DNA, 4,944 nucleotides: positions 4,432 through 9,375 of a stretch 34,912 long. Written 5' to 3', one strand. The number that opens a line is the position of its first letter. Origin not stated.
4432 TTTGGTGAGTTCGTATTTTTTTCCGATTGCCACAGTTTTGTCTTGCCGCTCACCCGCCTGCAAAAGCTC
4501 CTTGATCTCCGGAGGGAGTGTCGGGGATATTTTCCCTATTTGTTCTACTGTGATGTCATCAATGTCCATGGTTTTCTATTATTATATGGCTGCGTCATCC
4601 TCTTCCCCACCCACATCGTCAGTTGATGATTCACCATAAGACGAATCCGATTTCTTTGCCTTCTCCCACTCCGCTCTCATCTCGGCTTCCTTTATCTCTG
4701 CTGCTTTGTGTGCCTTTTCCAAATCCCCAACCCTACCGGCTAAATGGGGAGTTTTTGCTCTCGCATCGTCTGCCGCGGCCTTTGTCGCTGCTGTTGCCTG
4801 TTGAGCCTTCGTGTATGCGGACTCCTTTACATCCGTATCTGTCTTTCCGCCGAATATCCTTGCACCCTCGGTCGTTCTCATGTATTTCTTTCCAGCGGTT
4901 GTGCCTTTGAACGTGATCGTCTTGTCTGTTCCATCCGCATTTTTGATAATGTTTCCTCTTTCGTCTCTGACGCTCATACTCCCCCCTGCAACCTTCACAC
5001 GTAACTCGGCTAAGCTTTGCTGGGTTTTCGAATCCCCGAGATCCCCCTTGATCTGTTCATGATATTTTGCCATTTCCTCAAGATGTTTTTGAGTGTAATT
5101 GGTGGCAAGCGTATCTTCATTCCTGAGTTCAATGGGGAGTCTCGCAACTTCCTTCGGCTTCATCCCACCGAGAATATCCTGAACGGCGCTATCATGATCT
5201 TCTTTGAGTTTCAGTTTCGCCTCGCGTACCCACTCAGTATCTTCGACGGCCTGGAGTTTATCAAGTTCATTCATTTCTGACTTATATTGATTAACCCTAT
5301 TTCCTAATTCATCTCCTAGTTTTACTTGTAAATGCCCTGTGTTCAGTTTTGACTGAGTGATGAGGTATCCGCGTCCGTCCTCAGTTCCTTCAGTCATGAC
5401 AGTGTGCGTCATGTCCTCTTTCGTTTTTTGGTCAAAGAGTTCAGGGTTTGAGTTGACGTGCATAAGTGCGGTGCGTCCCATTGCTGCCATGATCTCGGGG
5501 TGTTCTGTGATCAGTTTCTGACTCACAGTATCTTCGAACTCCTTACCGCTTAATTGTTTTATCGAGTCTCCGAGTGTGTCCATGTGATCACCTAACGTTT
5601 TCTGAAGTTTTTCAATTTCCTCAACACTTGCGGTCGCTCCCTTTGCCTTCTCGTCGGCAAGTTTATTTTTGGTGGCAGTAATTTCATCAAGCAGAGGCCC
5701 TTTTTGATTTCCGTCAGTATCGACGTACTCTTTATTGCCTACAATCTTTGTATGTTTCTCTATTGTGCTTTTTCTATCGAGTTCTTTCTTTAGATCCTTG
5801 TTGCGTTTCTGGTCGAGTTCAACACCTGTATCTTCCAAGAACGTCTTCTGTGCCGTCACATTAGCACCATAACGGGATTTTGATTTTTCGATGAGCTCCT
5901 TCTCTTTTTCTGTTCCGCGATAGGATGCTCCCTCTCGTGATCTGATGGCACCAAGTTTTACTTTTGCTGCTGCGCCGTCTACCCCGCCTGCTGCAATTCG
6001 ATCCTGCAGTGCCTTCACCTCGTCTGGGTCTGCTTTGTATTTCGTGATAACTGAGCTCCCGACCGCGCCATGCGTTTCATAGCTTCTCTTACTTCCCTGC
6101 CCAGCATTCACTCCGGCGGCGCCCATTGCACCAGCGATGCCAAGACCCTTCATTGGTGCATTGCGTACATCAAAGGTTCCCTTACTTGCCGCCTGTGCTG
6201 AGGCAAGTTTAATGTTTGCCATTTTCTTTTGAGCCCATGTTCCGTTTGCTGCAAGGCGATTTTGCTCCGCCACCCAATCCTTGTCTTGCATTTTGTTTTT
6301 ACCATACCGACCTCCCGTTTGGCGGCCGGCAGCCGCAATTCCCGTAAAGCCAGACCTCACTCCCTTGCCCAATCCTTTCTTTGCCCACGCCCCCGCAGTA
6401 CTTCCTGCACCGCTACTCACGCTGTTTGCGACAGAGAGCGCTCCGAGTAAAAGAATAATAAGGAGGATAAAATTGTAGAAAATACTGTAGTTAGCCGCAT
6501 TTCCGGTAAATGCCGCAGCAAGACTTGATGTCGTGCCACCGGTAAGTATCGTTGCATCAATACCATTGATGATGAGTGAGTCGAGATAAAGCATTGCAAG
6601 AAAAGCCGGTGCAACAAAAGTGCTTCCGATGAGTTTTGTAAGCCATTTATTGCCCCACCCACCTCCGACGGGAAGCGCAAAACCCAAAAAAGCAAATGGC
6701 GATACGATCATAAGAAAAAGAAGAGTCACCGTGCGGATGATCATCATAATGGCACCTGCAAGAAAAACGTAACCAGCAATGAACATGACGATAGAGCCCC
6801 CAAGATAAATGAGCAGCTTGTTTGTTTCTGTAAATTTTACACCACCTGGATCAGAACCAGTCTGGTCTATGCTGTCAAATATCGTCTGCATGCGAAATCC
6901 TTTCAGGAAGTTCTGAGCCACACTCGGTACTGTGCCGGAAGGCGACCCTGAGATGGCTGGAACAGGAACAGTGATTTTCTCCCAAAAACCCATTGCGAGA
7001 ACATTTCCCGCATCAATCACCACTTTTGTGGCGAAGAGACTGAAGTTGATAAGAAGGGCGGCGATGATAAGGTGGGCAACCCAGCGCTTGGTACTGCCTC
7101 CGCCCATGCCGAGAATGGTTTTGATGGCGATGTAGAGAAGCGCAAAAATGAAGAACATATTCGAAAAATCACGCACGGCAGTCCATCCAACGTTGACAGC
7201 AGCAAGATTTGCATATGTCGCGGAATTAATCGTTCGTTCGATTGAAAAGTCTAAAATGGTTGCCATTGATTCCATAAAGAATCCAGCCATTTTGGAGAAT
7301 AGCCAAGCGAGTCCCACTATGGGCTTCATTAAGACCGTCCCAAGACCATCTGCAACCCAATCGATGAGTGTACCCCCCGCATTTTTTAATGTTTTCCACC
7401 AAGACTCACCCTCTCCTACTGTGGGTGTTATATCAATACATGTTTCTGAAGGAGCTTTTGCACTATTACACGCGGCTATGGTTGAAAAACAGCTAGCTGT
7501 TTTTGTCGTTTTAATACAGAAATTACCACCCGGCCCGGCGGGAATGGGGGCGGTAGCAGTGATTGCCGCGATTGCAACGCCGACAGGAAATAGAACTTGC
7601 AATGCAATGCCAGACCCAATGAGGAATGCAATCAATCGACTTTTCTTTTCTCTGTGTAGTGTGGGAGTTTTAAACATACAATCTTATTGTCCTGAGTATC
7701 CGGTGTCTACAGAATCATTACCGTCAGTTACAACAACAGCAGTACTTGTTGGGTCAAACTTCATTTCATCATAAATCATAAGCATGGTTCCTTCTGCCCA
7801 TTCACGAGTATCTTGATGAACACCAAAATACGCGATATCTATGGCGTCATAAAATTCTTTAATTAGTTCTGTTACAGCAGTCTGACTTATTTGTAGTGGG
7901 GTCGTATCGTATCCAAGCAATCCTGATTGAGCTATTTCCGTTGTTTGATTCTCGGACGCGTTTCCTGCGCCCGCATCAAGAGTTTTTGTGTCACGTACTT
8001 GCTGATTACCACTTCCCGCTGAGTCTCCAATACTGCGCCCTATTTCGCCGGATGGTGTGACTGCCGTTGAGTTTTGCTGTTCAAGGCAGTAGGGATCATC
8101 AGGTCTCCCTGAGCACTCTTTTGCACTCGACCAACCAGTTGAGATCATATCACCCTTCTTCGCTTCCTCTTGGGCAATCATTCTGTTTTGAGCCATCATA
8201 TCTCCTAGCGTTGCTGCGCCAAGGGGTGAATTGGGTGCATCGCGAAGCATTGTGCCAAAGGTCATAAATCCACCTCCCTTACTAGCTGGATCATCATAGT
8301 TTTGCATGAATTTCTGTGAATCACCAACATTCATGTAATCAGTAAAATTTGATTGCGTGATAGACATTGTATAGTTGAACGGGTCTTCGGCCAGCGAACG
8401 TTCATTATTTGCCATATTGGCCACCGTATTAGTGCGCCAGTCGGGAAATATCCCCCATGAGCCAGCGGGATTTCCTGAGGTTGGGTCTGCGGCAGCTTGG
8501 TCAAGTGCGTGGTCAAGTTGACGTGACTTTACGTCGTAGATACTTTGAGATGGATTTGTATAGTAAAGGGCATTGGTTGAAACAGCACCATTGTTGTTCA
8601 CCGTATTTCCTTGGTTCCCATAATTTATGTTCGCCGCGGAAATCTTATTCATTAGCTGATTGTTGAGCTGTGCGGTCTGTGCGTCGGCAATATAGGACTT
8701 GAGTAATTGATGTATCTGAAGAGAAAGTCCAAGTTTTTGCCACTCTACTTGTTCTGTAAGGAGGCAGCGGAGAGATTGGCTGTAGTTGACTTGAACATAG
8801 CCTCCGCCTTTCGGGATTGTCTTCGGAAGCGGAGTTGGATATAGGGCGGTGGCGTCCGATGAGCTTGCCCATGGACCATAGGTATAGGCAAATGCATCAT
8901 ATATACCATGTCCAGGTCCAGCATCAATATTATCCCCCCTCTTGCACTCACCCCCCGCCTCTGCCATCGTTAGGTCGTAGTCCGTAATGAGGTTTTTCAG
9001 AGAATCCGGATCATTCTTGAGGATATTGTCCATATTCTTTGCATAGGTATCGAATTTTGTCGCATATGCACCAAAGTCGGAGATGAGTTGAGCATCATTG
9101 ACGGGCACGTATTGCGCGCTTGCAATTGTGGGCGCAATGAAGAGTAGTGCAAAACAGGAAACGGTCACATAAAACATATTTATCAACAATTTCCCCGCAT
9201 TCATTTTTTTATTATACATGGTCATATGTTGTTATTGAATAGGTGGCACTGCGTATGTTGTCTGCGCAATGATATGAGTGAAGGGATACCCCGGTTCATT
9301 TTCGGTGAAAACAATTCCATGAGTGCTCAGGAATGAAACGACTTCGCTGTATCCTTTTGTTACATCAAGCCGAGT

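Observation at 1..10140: Minimal type IV secretion-like operon without visible DNA-processing genes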

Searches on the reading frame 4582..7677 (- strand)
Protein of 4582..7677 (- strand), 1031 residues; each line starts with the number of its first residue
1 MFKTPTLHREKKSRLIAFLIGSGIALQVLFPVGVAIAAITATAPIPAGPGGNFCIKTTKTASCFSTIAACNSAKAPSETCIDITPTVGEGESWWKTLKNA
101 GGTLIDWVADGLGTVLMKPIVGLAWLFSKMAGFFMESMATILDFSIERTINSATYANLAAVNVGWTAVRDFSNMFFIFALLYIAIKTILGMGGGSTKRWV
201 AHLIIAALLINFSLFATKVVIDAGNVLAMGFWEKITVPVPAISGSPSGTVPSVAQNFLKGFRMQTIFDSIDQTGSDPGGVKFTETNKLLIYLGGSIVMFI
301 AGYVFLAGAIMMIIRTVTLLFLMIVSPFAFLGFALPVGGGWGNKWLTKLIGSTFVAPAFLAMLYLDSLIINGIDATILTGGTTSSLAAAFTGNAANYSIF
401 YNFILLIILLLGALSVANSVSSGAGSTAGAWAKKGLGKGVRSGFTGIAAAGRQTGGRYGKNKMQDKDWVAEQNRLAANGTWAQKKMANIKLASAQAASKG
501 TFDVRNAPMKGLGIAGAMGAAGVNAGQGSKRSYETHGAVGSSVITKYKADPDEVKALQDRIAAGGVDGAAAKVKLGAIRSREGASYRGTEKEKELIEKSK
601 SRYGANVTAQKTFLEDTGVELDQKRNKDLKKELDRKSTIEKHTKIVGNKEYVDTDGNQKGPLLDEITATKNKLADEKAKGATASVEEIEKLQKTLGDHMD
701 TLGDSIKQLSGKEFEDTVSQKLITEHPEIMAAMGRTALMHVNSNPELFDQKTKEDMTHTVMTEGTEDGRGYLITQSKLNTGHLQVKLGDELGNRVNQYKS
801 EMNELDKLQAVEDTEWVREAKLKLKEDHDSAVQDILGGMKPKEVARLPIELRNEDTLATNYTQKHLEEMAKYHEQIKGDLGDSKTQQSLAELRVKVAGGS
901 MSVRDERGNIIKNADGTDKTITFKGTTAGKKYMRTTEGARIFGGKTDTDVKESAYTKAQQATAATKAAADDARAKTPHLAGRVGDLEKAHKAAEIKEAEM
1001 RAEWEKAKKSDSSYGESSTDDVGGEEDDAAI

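Call 8: search_protein_families(library=pfam, max_evalue=0.1, proteins=[window:4582-7677:-])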
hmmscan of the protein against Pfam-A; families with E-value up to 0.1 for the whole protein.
window:4582-7677:- (1031 aa): 1 family
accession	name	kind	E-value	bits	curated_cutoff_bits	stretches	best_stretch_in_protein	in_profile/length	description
PF18060.6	F_actin_bund_C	-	0.014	16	27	1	548-606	12-70/87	F actin bundling C terminal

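Call 33: search_solved_structures(query=A2, max_evalue=10, show_alignments=2)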
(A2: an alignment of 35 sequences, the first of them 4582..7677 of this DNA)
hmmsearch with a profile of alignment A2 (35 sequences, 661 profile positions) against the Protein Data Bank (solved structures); distinct sequences matched with E-value up to 10: 100 (the best 60 are shown).
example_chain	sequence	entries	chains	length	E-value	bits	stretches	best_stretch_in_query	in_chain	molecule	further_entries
8iqf_A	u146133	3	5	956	0.087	15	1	488-605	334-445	Chromatin assembly factor 1 subunit A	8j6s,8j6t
8iqg_A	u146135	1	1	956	0.087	15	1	488-605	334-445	Chromatin assembly factor 1 subunit A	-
8ro6_A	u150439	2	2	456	0.11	14.7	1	500-645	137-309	Structural maintenance of chromosomes protein 1A (SMC1A)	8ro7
8rve_0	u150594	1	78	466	0.11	14.7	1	401-626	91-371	Vimentin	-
8p0a_A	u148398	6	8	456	0.11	14.7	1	500-645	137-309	Structural maintenance of chromosomes protein 1A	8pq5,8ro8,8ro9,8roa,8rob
7n6g_5E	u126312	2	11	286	0.14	14.3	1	517-626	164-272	FAP114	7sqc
5kne_A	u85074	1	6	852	0.14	14.3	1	468-605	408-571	Heat shock protein 104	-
8r7n_D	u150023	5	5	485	0.19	13.8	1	479-640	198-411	Programmed cell death protein 7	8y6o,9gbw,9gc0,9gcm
8tzk_E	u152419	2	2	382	0.23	13.6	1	432-610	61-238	Peptidase M23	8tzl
9glc_BC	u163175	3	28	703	0.29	13.3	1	516-632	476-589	Splicing factor proline/glutamine rich (polypyrimidine tract binding protein associated)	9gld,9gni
4gnk_E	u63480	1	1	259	0.3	13.2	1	408-608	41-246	1-phosphatidylinositol 4,5-bisphosphate phosphodiesterase beta-3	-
7o3v_F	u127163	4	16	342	0.32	13.1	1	195-436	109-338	TrwI protein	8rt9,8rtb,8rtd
9ijj_A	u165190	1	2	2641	0.47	12.6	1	456-557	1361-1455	Cilia and flagella associated protein 46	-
7tz7_B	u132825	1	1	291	0.48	12.5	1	405-548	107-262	Isoform 3 of Phosphatidylinositol 3-kinase regulatory subunit alpha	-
4ilo_A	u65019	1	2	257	0.56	12.3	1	455-577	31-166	CT398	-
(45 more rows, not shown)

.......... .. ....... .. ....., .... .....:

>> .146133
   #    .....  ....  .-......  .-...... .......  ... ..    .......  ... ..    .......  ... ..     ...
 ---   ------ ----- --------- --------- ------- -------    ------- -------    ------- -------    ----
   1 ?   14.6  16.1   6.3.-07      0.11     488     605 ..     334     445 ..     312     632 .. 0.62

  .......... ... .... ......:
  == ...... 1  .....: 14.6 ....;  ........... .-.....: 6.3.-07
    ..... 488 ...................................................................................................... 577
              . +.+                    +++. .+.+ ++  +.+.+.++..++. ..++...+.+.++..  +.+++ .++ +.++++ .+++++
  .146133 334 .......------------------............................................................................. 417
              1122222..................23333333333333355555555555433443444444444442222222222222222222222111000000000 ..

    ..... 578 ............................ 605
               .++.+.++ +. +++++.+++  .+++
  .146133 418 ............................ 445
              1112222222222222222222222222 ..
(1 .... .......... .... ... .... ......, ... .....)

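Call 34: search_protein_families(library=pfam, alignment_id=A2, max_evalue=0.1)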
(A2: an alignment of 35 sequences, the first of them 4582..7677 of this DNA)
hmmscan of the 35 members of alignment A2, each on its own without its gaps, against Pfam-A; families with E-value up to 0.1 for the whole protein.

A. member 1, window:4582-7677:- (1031 aa): 1 family
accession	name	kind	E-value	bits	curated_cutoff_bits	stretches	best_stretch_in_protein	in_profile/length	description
PF18060.6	F_actin_bund_C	-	0.014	16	27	1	548-606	12-70/87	F actin bundling C terminal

B. families by the number of members that match (of 35 scanned): 14 families
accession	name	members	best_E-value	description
PF04610.19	TrbL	5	3.9e-05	TrbL/VirB6 plasmid conjugal transfer protein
PF07956.16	DUF1690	1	0.005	Protein of Unknown function (DUF1690)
PF24287.1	DUF7475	1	0.0098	Family of unknown function (DUF7475)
PF18060.6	F_actin_bund_C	1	0.014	F actin bundling C terminal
PF04048.20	Sec8_N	1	0.02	Exocyst complex component Sec8 N-terminal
PF14491.11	DUF4435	1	0.024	Protein of unknown function (DUF4435)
PF03981.17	Ubiq_cyt_C_chap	1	0.028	Ubiquinol-cytochrome C chaperone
PF07344.16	Amastin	1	0.031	Amastin surface glycoprotein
PF07111.17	HCR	1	0.037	Alpha helical coiled-coil rod protein (HCR)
PF04822.18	Takusan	1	0.043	Takusan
PF18550.6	NitrOD2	1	0.065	Nitrososphaera output domain 2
PF18278.7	RANK_CRD_2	1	0.067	Receptor activator of the NF-KB cysteine-rich repeat domain 2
PF03623.18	Focal_AT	1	0.07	Focal adhesion targeting region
PF03993.17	DUF349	1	0.073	Domain of Unknown Function (DUF349)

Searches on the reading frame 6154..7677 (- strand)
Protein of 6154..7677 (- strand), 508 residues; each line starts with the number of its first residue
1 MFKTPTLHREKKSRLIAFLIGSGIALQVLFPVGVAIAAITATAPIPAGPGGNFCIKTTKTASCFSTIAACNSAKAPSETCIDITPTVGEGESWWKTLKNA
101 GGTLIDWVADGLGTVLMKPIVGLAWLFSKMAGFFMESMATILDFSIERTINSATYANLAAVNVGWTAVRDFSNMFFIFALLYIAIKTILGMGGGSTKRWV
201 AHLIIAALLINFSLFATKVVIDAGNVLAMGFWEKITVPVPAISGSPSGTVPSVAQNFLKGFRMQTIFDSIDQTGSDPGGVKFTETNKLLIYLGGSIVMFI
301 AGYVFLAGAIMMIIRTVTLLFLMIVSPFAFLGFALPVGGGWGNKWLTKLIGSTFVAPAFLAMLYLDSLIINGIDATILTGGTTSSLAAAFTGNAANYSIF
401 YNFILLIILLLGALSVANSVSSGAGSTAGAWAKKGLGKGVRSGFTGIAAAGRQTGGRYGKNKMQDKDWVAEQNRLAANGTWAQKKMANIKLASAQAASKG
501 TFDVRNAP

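Call 50: find_homologous_proteins(query=window:6154-7677:-, max_evalue=0.00001)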
Query seq(508 aa) (508 aa): 276 proteins with E <= 0.00001 among 8000 candidates; the best 120 are listed.
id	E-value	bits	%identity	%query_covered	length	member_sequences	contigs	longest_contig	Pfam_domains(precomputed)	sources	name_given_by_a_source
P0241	4.3e-157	542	60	96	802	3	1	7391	-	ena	-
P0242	6.2e-139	482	53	97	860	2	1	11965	-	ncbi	-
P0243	5.8e-137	476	49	98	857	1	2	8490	PF04610.20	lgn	-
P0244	1.5e-134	468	51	94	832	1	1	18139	-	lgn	-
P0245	2.2e-134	467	51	92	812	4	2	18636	-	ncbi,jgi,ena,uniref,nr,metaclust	ncbi:MAG: hypothetical protein A2494_03940 [Candidatus Lloydbacteria bacterium RIFOXYC12_FULL_46_25]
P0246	3.8e-132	460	57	82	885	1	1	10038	-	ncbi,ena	-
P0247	2.9e-129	450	58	79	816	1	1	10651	-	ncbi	-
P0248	5.2e-129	449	50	95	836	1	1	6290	-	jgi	jgi:hypothetical protein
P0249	5.3e-128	446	50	97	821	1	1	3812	-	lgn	-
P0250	2.5e-127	444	59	74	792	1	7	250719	-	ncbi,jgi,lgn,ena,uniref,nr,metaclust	ncbi:MAG: hypothetical protein A2845_00145 [Candidatus Lloydbacteria bacterium RIFCSPHIGHO2_01_FULL_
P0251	5.3e-127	443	49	97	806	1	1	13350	-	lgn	-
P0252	8.4e-126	439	58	77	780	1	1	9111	-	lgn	-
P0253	1.2e-125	438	48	99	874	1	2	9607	-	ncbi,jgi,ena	-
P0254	1.5e-125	438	49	99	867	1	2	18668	-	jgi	-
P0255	1.9e-122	428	54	79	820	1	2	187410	-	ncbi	-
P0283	8.5e-88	313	46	78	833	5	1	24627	PF04610.20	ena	-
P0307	1.5e-48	184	36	69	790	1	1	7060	PF04610.20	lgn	-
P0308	2.8e-47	180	34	75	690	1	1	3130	PF19590.5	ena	-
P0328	1.6e-40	158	35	75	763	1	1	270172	PF04610.20,PF19590.5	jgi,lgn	-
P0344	3.6e-37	146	34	68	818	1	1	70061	PF19590.5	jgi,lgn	-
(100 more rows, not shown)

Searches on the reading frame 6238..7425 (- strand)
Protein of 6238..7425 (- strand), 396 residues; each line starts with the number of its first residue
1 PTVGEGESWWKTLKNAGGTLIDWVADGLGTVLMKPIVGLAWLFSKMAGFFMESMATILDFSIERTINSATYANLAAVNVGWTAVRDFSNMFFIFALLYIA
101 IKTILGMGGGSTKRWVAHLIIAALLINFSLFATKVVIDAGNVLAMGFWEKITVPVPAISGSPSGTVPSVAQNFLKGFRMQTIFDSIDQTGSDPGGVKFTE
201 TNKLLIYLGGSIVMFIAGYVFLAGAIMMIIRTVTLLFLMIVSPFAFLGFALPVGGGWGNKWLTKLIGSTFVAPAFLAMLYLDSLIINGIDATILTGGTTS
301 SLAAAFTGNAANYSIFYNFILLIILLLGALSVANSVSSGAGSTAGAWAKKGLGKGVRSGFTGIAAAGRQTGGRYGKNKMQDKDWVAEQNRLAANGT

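Call 62: predict_structure(alignment_id=A6)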
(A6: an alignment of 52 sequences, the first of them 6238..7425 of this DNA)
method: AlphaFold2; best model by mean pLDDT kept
length: 396 residues; sequences in the alignment: 52
mean_pLDDT: 83.6   pTM: 0.75
mean pLDDT of the five models: 83.6, 81.9, 81.4, 80.7, 79.3
residues with pLDDT >= 90: 251; 70-90: 57; 50-70: 55; < 50: 33
segments of 3 or more residues with pLDDT < 50: 1-6, 341-344, 353-369
pLDDT, mean of each block of 10 residues (from residue 1): 49 59 63 91 96 97 95 94 95 93 92 91 92 96 97 90 92 92 71 75 94 96 96 96 93 88 95 97 88 82 92 93 95 81 51 45 42 51 72 64
secondary structure, 60 per line:
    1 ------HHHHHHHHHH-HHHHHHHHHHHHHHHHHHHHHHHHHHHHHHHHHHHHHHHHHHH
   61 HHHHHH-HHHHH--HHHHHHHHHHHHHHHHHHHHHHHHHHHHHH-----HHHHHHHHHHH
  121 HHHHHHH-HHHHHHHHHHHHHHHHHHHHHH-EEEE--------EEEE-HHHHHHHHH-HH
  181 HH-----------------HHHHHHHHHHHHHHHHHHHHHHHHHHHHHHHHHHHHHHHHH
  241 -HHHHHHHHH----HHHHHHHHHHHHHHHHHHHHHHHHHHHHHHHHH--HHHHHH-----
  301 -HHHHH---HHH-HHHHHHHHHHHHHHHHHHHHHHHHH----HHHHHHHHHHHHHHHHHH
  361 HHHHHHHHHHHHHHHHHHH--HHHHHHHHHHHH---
elements in order: H7-16 H18-66 H68-72 H75-104 H110-127 H129-150 E152-155 E164-167 H169-177 H179-182 H200-240 H242-250 H255-287 H290-295 H302-306 H314-338 H343-379 H382-393

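Call 64: fold_search(model_id=the predicted structure, library=pdb)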
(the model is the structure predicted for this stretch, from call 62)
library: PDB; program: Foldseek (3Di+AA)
matches with E <= 10: 740; with E <= 0.001: 2
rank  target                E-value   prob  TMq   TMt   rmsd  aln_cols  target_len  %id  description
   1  8rt9_F                7.7e-04  1.00  0.37  0.50   9.3       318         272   14  Stalk complex full-length structure (TrwJ/VirB5-TrwI/VirB6) from the fully-assembled R388 type IV secretion system det (released 2024-06-19)
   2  8rtd_L                9.5e-04  1.00  0.37  0.49   9.5       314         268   15  Stalk-Arches-IMC structure from the fully-assembled R388 type IV secretion system determined by cryo-EM. (released 2024-06-19)
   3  7o3v_F                1.9e-02  0.99  0.27  0.37  10.7       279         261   15  Stalk complex structure (TrwJ/VirB5-TrwI/VirB6) from the fully-assembled R388 type IV secretion system determined by c (released 2022-06-22)
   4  8rtd_H                2.0e-02  1.00  0.31  0.49  11.3       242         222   14  Stalk-Arches-IMC structure from the fully-assembled R388 type IV secretion system determined by cryo-EM. (released 2024-06-19)
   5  7o3v_J                2.6e-02  0.99  0.32  0.43  10.9       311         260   12  Stalk complex structure (TrwJ/VirB5-TrwI/VirB6) from the fully-assembled R388 type IV secretion system determined by c (released 2022-06-22)
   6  7o3v_G                3.6e-02  1.00  0.32  0.46  10.1       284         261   16  Stalk complex structure (TrwJ/VirB5-TrwI/VirB6) from the fully-assembled R388 type IV secretion system determined by c (released 2022-06-22)
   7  6h2f_G                5.8e-02  0.20  0.11  0.13  37.7       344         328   13  Structure of the pre-pore AhlB of the tripartite alpha-pore forming toxin, AHL, from Aeromonas hydrophila. (released 2019-07-10)
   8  7n6g_3V               5.8e-02  0.20  0.11  0.11  49.6       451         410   11  C1 of central pair (released 2022-05-18)
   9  7udn_B                9.3e-02  0.97  0.30  0.39  20.2       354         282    6  Crystal structure of designed helical repeat protein RPB_PLP1_R6 in alternative conformation 2 (released 2023-03-22)
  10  7sqc_1J               9.3e-02  0.33  0.16  0.18  45.1       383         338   12  Ciliary C1 central pair apparatus isolated from Chlamydomonas reinhardtii (released 2022-04-13)
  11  7o3v_H                1.0e-01  0.98  0.27  0.48   9.8       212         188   15  Stalk complex structure (TrwJ/VirB5-TrwI/VirB6) from the fully-assembled R388 type IV secretion system determined by c (released 2022-06-22)
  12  4wid_B                1.0e-01  0.54  0.18  0.20  32.5       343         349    9  Crystal structure of the immediate-early 1 protein (IE1) at 2.31 angstrom (tetragonal form after crystal dehydration) (released 2014-10-29)
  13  4wic_B                1.1e-01  0.28  0.14  0.16  33.3       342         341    9  Immediate-early 1 protein (IE1) of rhesus macaque cytomegalovirus (released 2015-07-15)
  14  7n6g_3P               1.1e-01  0.35  0.15  0.16  51.9       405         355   11  C1 of central pair (released 2022-05-18)
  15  6rfc                  1.1e-01  0.21  0.12  0.16  26.8       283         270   13  Crystal structure of the potassium-pumping G263F mutant of the light-driven sodium pump KR2 in the monomeric form, pH 4. (released 2019-04-24)
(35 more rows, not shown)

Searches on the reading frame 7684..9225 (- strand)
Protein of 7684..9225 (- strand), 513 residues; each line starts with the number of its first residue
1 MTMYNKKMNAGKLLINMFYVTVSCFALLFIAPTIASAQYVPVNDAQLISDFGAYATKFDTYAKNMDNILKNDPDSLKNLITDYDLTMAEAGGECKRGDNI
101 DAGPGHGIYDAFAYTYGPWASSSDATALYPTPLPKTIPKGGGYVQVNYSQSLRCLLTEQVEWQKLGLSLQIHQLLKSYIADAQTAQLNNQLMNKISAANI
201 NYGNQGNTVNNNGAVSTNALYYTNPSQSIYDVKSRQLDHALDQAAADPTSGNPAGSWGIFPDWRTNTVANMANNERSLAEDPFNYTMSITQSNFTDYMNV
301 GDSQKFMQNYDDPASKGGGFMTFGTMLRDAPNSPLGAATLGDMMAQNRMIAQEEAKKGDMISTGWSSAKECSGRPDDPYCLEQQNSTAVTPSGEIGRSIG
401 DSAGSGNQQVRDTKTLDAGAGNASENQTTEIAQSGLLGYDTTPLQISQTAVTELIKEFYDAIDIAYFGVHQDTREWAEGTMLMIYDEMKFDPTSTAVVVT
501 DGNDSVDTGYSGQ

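Call 8: search_protein_families(library=pfam, max_evalue=0.1, proteins=[window:7684-9225:-])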
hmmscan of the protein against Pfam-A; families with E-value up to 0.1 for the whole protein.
window:7684-9225:- (513 aa): 0 families
